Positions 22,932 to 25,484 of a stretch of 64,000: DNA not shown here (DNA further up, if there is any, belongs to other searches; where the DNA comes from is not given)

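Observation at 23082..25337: Fusion of a nucleotide-sugar 6-dehydrogenase to a GDP-mannose-3,5-epimerase-like domain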

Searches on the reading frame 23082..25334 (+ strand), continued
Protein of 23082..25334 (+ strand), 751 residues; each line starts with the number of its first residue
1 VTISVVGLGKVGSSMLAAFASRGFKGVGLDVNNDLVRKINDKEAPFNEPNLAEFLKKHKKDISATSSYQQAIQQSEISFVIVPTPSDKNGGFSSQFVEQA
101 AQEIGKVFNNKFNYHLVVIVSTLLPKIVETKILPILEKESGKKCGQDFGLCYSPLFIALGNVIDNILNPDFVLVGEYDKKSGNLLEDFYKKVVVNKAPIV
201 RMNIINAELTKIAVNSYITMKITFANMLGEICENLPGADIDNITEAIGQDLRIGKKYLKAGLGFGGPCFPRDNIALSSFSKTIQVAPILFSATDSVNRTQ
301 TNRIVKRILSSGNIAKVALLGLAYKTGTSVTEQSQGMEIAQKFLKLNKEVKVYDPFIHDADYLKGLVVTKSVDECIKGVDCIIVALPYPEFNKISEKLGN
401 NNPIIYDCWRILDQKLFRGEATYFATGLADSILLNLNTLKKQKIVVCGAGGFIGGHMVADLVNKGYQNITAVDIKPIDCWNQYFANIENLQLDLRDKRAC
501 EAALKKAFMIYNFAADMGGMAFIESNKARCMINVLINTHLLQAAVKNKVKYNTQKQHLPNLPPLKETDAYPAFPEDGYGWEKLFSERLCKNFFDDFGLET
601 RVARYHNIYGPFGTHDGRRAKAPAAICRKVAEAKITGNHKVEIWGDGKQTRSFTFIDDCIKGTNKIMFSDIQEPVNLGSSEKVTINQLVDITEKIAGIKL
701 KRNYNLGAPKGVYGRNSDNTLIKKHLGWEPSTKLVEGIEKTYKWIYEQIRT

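Call 29: find_related_loci(query=A1, collection=genome_contigs, flank=10000)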
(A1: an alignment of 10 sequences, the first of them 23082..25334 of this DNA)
Query A1 (751 aa) in genome_contigs; peptide patterns used: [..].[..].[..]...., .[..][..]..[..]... (x = any residue, [..] = any of these).
600 stretches matched a pattern (row limit reached: there are more); 586 encode a relative of the query (tblastn E <= 1e-3); the best 80 are kept; 80 distinct loci.
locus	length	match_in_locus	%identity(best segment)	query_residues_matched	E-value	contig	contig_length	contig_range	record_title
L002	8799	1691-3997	51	2-749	0e+0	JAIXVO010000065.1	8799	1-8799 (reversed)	MAG: Cyanobacteriota bacterium isolate D1_MAG_00067 pond_D1_MAG_00067_000000000318, whole genome shotgun sequence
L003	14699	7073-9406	52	3-749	0e+0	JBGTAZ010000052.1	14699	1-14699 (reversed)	MAG: Leptolyngbyaceae cyanobacterium isolate JTS-AC85 k141_183493, whole genome shotgun sequence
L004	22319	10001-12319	52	3-749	0e+0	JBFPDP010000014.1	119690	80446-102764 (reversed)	Leptolyngbyaceae cyanobacterium UHCC 1019 NODE_14_length_119690_cov_132.014121, whole genome shotgun sequence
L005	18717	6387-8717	49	1-749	0e+0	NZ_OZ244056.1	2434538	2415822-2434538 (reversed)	MAG: Simkania sp. isolate 4bf22539-4948-455f-9ad4-f3850cc35ef8 chromosome 1, complete sequence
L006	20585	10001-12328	49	1-749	0e+0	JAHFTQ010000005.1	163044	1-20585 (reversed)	MAG: Parachlamydiales bacterium isolate nzgw624 NODE_51_length_163045_cov_6.221091, whole genome shotgun sequence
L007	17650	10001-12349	49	1-749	0e+0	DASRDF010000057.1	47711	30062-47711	MAG TPA_asm: Pseudolabrys sp. isolate SMAG_U9973 k141_515107, whole genome shotgun sequence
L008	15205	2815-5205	45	1-749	0e+0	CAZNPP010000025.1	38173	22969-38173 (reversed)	MAG TPA_asm: uncultured Chloracidobacterium sp. isolate SRP217488_co1_154 genome assembly, contig: NODE_455_length_38173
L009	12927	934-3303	45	1-749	0e+0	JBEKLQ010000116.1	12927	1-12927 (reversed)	MAG: Acidimicrobiales bacterium isolate SPRUCE 374 SPRUCE_374_116, whole genome shotgun sequence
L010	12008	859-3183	44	1-750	0e+0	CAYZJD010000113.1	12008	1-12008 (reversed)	MAG TPA_asm: uncultured Solibacteraceae bacterium isolate SRP231805_co3_301 genome assembly, contig: NODE_4070_length_12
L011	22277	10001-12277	44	3-749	0e+0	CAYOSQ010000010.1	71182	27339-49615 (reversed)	MAG TPA_asm: uncultured Planctomycetia bacterium isolate SRP077602_co2_125 genome assembly, contig: NODE_541_length_7118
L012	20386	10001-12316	44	1-751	0e+0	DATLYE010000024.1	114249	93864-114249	MAG TPA_asm: Bryobacteraceae bacterium isolate SMAG_U13264 k141_366054, whole genome shotgun sequence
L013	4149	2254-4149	48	3-609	0e+0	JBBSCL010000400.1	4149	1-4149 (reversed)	MAG: Leptolyngbyales cyanobacterium isolate metawrap_la6_18 metawrap_la6_18_K_627804_L_4149_cov_36.9294, whole genome sh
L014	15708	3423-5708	42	5-751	0e+0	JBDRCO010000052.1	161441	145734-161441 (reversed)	MAG: Pseudomonadota bacterium isolate MEGAHIT-group-1.187 k141_5590498, whole genome shotgun sequence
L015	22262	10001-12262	42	1-750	4e-180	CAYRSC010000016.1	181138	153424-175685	MAG TPA_asm: uncultured Desulfohalobiaceae bacterium isolate binchicken_co219_331 genome assembly, contig: k141_1348065,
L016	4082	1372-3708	39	3-747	0e+0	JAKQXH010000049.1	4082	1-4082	MAG: Candidatus Omnitrophota bacterium isolate USST_metabat.84_sub k141_2212965, whole genome shotgun sequence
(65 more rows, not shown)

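Call 36: search_protein_families(library=pfam, alignment_id=A2, max_evalue=0.00001)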
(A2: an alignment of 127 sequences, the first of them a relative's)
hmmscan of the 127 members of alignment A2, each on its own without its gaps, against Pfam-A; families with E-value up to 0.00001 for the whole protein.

A. member 1, L004:6855-7130:- (92 aa): 0 families

B. families by the number of members that match (of 127 scanned): 104 families (the first 25 are shown)
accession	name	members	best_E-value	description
PF13489.12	Methyltransf_23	20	3.4e-23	Methyltransferase domain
PF08241.18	Methyltransf_11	20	1e-22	Methyltransferase domain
PF13649.12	Methyltransf_25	19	7.6e-23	Methyltransferase domain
PF08242.18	Methyltransf_12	18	1.1e-20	Methyltransferase domain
PF13847.12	Methyltransf_31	17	2e-21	Methyltransferase domain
PF00535.33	Glycos_transf_2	16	1.6e-45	Glycosyl transferase family 2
PF02353.26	CMAS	13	4.6e-09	Mycolic acid cyclopropane synthetase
PF09445.16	Methyltransf_15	11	6e-10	RNA cap guanine-N2 methyltransferase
PF00534.26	Glycos_transf_1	10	2.5e-34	Glycosyl transferases group 1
PF13692.12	Glyco_trans_1_4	10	1.3e-32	Glycosyl transferases group 1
PF13641.12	Glyco_tranf_2_3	10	5.4e-18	Glycosyltransferase like family 2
PF01209.24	Ubie_methyltran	10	4.5e-11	ubiE/COQ5 methyltransferase family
PF10111.15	Glyco_tranf_2_2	7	1.1e-17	Glycosyltransferase like family 2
PF13439.12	Glyco_transf_4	6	4.7e-14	Glycosyltransferase Family 4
PF05175.20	MTS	5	1.3e-11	Methyltransferase small domain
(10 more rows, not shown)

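Call 58: find_encoding_contigs(protein=P0038, flank=5000, max_places=1)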
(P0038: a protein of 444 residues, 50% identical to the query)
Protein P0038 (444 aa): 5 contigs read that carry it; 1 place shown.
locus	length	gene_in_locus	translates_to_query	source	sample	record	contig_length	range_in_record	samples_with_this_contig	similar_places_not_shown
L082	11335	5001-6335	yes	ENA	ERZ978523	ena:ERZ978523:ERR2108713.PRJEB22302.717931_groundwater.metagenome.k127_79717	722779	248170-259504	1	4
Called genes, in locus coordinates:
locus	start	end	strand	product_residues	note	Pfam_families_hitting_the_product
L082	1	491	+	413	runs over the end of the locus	-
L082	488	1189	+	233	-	PF00535:Glycos_transf_2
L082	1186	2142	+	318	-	PF01073:3Beta_HSD, PF01370:Epimerase, PF02719:Polysacc_synt_2, PF04321:RmlD_sub_bind, PF05368:NmrA, PF16363:GDP_Man_Dehyd, PF07993:NAD_binding_4, PF13460:NAD_binding_10, +2 more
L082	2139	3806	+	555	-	PF00795:CN_hydrolase, PF02540:NAD_synthase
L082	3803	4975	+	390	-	PF07690:MFS_1, PF05978:UNC-93, PF07690:MFS_1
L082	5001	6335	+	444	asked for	PF01210:NAD_Gly3P_dh_N (faint), PF03446:NAD_binding_2 (weak), PF03721:UDPG_MGDP_dh_N, PF03807:F420_oxidored (faint), PF00984:UDPG_MGDP_dh, PF03720:UDPG_MGDP_dh_C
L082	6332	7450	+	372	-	PF01073:3Beta_HSD, PF01370:Epimerase, PF02719:Polysacc_synt_2 (weak), PF05368:NmrA, PF16363:GDP_Man_Dehyd, PF13460:NAD_binding_10 (weak)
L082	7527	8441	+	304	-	-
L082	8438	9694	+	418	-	PF20706:GT4-conflict (weak), PF00534:Glycos_transf_1, PF13692:Glyco_trans_1_4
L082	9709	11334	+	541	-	PF09913:DUF2142, PF13231:PMT_2 (weak)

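Call 59: find_encoding_contigs(protein=P0046, flank=5000, max_places=1)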
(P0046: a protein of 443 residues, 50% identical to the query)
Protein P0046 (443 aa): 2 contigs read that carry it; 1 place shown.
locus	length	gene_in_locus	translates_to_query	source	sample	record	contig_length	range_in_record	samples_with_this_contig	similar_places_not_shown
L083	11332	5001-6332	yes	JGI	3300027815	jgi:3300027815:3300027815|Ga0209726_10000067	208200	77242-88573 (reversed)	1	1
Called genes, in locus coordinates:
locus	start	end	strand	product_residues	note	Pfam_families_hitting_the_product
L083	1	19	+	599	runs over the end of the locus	PF00535:Glycos_transf_2, PF10111:Glyco_tranf_2_2, PF13641:Glyco_tranf_2_3, PF13489:Methyltransf_23, PF08241:Methyltransf_11, PF08242:Methyltransf_12, PF09445:Methyltransf_15, PF13649:Methyltransf_25, +5 more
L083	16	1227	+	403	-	PF00657:Lipase_GDSL (faint), PF13472:Lipase_GDSL_2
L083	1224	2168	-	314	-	PF01073:3Beta_HSD (faint), PF01370:Epimerase, PF02719:Polysacc_synt_2 (faint), PF16363:GDP_Man_Dehyd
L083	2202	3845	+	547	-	PF00795:CN_hydrolase, PF02540:NAD_synthase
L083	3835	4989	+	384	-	PF07690:MFS_1, PF05978:UNC-93, PF07690:MFS_1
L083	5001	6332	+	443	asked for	PF01210:NAD_Gly3P_dh_N (faint), PF02826:2-Hacid_dh_C (faint), PF03446:NAD_binding_2 (faint), PF03721:UDPG_MGDP_dh_N, PF00984:UDPG_MGDP_dh, PF03720:UDPG_MGDP_dh_C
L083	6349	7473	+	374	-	PF04321:RmlD_sub_bind (faint), PF05368:NmrA (weak), PF01073:3Beta_HSD, PF01370:Epimerase, PF02719:Polysacc_synt_2 (faint), PF13460:NAD_binding_10 (faint), PF16363:GDP_Man_Dehyd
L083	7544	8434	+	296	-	-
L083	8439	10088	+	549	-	PF09913:DUF2142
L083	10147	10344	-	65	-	-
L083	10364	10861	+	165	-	-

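Call 60: find_encoding_contigs(protein=P0096, flank=5000, max_places=1)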
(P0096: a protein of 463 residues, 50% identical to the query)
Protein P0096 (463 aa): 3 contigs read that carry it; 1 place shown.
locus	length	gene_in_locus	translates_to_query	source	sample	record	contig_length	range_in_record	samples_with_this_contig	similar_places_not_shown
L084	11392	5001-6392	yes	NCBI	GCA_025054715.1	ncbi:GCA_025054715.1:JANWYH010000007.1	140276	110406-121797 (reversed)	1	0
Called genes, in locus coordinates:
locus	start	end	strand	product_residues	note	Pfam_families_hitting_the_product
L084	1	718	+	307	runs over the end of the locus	PF02563:Poly_export, PF10531:SLBB (weak), PF22461:SLBB_2 (weak), PF10531:SLBB, PF22461:SLBB_2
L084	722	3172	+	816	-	PF02706:Wzz, PF13807:GNVR, PF01656:CbiA (weak), PF10609:ParA, PF13614:AAA_31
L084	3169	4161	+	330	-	PF01073:3Beta_HSD, PF01370:Epimerase, PF07993:NAD_binding_4 (faint), PF13460:NAD_binding_10 (weak), PF16363:GDP_Man_Dehyd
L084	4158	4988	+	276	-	PF08003:Methyltransf_9 (weak), PF13489:Methyltransf_23, PF02353:CMAS, PF09445:Methyltransf_15, PF13847:Methyltransf_31, PF08241:Methyltransf_11, PF08242:Methyltransf_12, PF13649:Methyltransf_25, +1 more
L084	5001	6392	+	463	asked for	PF01210:NAD_Gly3P_dh_N (faint), PF02737:3HCDH_N (faint), PF02826:2-Hacid_dh_C (faint), PF03446:NAD_binding_2 (weak), PF03721:UDPG_MGDP_dh_N, PF03807:F420_oxidored (faint), PF00984:UDPG_MGDP_dh, PF03720:UDPG_MGDP_dh_C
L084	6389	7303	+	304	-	PF00535:Glycos_transf_2, PF13641:Glyco_tranf_2_3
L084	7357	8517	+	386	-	PF13439:Glyco_transf_4, PF00534:Glycos_transf_1, PF13692:Glyco_trans_1_4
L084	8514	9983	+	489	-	PF01943:Polysacc_synt, PF13440:Polysacc_synt_3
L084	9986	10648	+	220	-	PF13489:Methyltransf_23, PF13847:Methyltransf_31, PF08241:Methyltransf_11 (weak)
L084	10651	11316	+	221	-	PF13489:Methyltransf_23, PF13847:Methyltransf_31, PF08241:Methyltransf_11, PF08242:Methyltransf_12, PF13649:Methyltransf_25 (weak)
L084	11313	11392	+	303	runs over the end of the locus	PF01073:3Beta_HSD, PF01370:Epimerase, PF04321:RmlD_sub_bind, PF13460:NAD_binding_10, PF16363:GDP_Man_Dehyd, PF02719:Polysacc_synt_2, PF07993:NAD_binding_4 (weak)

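Call 61: find_encoding_contigs(protein=P0118, flank=5000, max_places=1)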
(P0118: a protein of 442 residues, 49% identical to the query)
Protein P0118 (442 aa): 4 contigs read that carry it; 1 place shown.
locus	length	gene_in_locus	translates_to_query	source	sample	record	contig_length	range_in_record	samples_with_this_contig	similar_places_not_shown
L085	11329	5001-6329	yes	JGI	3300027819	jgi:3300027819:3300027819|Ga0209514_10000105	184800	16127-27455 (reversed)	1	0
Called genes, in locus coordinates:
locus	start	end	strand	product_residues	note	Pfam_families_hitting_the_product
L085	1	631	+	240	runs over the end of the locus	PF00005:ABC_tran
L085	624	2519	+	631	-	PF00535:Glycos_transf_2, PF10111:Glyco_tranf_2_2, PF13641:Glyco_tranf_2_3 (weak), PF00535:Glycos_transf_2, PF10111:Glyco_tranf_2_2 (weak), PF13641:Glyco_tranf_2_3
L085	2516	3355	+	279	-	PF08003:Methyltransf_9 (weak), PF13489:Methyltransf_23, PF02353:CMAS, PF09445:Methyltransf_15, PF13847:Methyltransf_31, PF08241:Methyltransf_11, PF08242:Methyltransf_12, PF13649:Methyltransf_25, +1 more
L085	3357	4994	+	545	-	PF00795:CN_hydrolase, PF02540:NAD_synthase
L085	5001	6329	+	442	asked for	PF01210:NAD_Gly3P_dh_N (faint), PF02826:2-Hacid_dh_C (faint), PF03446:NAD_binding_2 (weak), PF03721:UDPG_MGDP_dh_N, PF03807:F420_oxidored (faint), PF00984:UDPG_MGDP_dh, PF03720:UDPG_MGDP_dh_C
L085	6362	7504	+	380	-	PF01073:3Beta_HSD, PF01370:Epimerase, PF02719:Polysacc_synt_2 (faint), PF04321:RmlD_sub_bind (weak), PF16363:GDP_Man_Dehyd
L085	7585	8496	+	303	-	-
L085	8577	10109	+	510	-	PF05362:Lon_C (faint), PF13541:ChlI, PF00158:Sigma54_activat (faint), PF00493:MCM (faint), PF01078:Mg_chelatase, PF07728:AAA_5, PF13335:Mg_chelatase_C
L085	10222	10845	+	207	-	-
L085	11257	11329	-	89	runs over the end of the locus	-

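Call 65: list_cluster_members(proteins=[P0001, window:23124-25334:+, P0121])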
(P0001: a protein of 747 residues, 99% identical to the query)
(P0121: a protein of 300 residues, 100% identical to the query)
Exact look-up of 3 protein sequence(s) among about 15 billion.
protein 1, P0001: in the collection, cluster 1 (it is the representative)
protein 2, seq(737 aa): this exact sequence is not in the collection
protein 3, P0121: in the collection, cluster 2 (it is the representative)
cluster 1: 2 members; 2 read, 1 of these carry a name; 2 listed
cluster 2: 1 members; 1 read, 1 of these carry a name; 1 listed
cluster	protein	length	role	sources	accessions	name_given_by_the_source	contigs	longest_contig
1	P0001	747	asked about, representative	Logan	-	-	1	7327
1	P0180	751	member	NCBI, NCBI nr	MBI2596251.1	nucleotide sugar dehydrogenase [Candidatus Daviesbacteria bacterium]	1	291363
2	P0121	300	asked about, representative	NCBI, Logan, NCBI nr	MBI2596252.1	hypothetical protein HYW46_05975 [Candidatus Daviesbacteria bacterium] | hypothetical protein [Candidatus Daviesbacteria bacterium]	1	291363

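Call 81: predict_structure(alignment_id=A1)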
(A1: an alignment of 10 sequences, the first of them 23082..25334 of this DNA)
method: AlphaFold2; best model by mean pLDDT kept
length: 751 residues; sequences in the alignment: 10
mean_pLDDT: 69.7   pTM: 0.53
mean pLDDT of the five models: 69.7, 68.4, 62.6, 59.4, 58.7
residues with pLDDT >= 90: 117; 70-90: 326; 50-70: 149; < 50: 159
segments of 3 or more residues with pLDDT < 50: 85-91, 157-159, 216-269, 282-290, 515-535, 550-583, 605-622, 712-715
pLDDT, mean of each block of 10 residues (from residue 1): 90 90 93 90 84 90 92 90 54 72 88 88 65 90 88 60 77 79 90 78 63 47 38 39 36 31 36 50 44 59 83 91 78 81 93 80 77 91 88 76 83 81 76 84 82 76 87 75 78 74 82 48 32 48 66 30 31 37 52 60 48 38 68 83 72 65 70 53 78 90 70 51 68 80 82 71
secondary structure, 60 per line:
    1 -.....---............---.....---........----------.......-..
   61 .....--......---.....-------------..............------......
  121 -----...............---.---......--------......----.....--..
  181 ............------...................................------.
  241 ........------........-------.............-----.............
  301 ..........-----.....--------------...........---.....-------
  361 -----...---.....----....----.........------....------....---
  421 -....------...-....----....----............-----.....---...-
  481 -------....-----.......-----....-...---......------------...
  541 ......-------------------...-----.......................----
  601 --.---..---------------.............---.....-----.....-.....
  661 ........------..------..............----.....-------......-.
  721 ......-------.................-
elements in order (helices of 4 or more, strands of 3 or more residues): E2-6 H10-21 E25-29 H33-40 H51-57 E62-65 H68-73 E77-81 H95-108 E115-120 H126-140 E148-153 H162-167 E172-176 H179-192 E199-203 H204-233 H240-248 H255-262 H270-282 H288-310 E316-320 H335-345 E349-353 E366-368 H372-376 E381-384 H389-397 E404-407 H414-417 E422-425 H436-439 E444-447 H452-463 E469-473 E488-491 H497-503 E509-512 H520-525 H538-546 H574-596 H624-636 E640-644 E650-654 H656-668 H685-696 E701-705 E713-718 H720-726 H734-750
